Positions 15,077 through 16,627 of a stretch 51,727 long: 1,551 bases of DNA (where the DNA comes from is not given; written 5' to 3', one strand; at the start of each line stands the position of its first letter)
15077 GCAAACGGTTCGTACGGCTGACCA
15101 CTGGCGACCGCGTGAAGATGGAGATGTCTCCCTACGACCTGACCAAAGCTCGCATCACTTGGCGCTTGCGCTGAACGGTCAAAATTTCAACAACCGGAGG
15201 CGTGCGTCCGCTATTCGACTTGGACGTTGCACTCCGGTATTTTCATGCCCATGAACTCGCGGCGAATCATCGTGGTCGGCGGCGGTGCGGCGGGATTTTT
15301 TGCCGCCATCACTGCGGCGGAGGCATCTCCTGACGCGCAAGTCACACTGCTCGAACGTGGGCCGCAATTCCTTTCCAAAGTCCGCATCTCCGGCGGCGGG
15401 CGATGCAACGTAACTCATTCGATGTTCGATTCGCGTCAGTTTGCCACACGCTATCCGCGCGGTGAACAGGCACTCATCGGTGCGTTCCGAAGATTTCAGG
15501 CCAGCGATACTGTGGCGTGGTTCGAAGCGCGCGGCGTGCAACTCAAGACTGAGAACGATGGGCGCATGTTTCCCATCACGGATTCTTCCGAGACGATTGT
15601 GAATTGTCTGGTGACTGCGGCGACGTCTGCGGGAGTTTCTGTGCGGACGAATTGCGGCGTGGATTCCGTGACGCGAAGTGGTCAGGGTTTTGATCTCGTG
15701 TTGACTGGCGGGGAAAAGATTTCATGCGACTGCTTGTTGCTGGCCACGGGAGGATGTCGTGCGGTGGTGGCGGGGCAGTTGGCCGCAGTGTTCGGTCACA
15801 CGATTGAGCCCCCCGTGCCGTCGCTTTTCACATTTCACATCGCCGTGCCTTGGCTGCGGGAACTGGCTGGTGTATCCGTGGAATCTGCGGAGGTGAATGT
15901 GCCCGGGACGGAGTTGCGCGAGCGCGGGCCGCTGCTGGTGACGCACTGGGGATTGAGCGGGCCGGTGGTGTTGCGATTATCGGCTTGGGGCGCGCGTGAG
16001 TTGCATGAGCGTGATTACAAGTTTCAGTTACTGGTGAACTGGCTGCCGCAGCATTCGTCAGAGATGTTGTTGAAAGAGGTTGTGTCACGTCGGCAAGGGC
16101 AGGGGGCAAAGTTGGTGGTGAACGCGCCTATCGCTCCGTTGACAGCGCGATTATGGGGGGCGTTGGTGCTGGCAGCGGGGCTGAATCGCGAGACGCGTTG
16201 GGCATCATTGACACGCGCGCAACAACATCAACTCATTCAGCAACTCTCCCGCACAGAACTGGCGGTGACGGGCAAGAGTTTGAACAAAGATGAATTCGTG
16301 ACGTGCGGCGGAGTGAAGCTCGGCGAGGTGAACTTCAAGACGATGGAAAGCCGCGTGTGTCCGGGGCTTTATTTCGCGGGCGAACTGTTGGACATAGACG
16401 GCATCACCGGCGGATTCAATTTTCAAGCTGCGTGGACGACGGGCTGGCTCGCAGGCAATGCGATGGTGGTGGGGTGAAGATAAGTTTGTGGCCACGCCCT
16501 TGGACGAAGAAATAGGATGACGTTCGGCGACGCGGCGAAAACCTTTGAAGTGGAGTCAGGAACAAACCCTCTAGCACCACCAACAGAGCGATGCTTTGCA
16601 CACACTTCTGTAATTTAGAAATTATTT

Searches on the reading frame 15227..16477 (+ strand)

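Call 20: search_protein_families(library=pfam, proteins=[window:15227-16477:+], max_evalue=0.001)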
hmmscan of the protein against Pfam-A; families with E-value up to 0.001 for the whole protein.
window:15227-16477:+ (416 aa): 11 families
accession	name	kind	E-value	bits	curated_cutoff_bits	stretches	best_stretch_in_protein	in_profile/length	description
PF03486.20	HI0933_like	-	3.4e-75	253.1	50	1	13-411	2-243/244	HI0933-like protein Rossmann domain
PF22780.1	HI0933_like_1st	-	8.8e-31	107.4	27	1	197-358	1-165/165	HI0933-like protein barrel and H2TH domain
PF00890.30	FAD_binding_2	-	4.7e-11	43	20.4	1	14-113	2-108/414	FAD binding domain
PF01266.30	DAO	-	8.7e-11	42.4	27.9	2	124-211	151-236/353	FAD dependent oxidoreductase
PF07992.20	Pyr_redox_2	-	2.5e-10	40.7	26.1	1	13-49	2-36/291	Pyridine nucleotide-disulphide oxidoreductase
PF12831.13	FAD_oxidored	-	1e-05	25.5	27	1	14-190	2-160/416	FAD dependent oxidoreductase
PF01134.28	GIDA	-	1.8e-05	24.4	22.1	0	14-49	2-29/391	Glucose inhibited division protein A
PF13738.12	Pyr_redox_3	-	5.6e-05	23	30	0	15-45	1-30/305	Pyridine nucleotide-disulphide oxidoreductase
PF05834.18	Lycopene_cycl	-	0.00048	19.8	23.4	0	14-49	2-37/380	Lycopene cyclase protein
PF13450.12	NAD_binding_8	-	0.00065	20.4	21.9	0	16-48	1-31/68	NAD(P)-binding Rossmann-like domain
PF00070.33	Pyr_redox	-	0.00073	20.5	22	0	13-50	1-36/82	Pyridine nucleotide-disulphide oxidoreductase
